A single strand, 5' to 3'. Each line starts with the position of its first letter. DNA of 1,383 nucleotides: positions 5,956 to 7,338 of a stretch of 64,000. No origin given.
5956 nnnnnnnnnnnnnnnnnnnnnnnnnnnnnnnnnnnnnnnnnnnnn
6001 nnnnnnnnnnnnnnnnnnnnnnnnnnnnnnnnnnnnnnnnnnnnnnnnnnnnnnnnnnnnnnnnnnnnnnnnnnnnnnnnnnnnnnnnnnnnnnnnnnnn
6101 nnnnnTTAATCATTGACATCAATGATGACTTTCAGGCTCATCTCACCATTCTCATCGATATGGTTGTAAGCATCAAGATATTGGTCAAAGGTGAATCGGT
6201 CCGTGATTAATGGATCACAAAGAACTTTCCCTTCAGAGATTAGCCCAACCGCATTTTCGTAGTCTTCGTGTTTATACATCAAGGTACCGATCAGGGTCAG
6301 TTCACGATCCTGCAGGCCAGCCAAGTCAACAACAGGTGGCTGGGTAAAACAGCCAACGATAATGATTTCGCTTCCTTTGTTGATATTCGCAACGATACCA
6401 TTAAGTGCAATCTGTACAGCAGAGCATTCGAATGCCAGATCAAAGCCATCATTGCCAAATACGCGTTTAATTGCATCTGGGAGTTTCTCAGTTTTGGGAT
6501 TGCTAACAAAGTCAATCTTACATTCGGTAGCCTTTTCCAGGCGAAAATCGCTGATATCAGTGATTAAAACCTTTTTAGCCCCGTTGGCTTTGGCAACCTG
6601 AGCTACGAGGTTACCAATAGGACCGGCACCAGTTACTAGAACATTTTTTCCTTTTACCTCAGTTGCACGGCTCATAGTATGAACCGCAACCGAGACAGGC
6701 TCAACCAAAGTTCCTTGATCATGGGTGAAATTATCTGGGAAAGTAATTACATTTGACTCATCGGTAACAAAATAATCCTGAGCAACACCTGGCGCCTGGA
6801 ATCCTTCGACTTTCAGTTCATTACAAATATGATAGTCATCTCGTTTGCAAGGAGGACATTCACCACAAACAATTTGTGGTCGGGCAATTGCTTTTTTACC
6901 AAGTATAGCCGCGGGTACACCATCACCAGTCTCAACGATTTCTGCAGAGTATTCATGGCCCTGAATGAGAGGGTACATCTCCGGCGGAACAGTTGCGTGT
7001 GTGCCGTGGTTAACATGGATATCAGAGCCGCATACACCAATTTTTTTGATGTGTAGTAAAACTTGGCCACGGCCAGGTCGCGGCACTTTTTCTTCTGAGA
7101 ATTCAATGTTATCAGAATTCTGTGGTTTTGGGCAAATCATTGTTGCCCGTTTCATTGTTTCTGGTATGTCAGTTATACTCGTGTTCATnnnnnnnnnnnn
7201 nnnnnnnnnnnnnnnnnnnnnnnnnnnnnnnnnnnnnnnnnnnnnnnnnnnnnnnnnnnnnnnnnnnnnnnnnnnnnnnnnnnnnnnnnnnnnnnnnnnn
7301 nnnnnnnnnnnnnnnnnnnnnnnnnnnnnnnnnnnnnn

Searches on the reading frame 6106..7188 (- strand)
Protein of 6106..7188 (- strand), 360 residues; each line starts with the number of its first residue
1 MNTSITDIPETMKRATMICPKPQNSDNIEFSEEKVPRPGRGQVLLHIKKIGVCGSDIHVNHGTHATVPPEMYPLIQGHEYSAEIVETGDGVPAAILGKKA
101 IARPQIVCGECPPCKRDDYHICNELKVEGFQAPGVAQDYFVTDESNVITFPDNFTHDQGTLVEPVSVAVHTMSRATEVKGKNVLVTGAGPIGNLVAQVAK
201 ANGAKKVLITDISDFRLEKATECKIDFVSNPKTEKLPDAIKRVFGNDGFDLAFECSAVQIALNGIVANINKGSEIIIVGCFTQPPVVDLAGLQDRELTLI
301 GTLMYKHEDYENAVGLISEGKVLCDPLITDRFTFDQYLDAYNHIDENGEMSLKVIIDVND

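Call 65: search_protein_families(library=pfam, proteins=[window:6106-7188:-], max_evalue=0.0001)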
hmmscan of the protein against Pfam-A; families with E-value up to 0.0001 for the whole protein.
window:6106-7188:- (360 aa): 3 families
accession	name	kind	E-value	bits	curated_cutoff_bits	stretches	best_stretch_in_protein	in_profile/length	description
PF00107.32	ADH_zinc_N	-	5.8e-24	84.9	31.8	1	190-318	1-128/129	Zinc-binding dehydrogenase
PF08240.17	ADH_N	-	4.5e-21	75.5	23.5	1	39-152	1-104/104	Alcohol dehydrogenase GroES-like domain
PF16912.11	Glu_dehyd_C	-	1.3e-08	35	34.9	1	157-356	2-209/211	Glucose dehydrogenase C-terminus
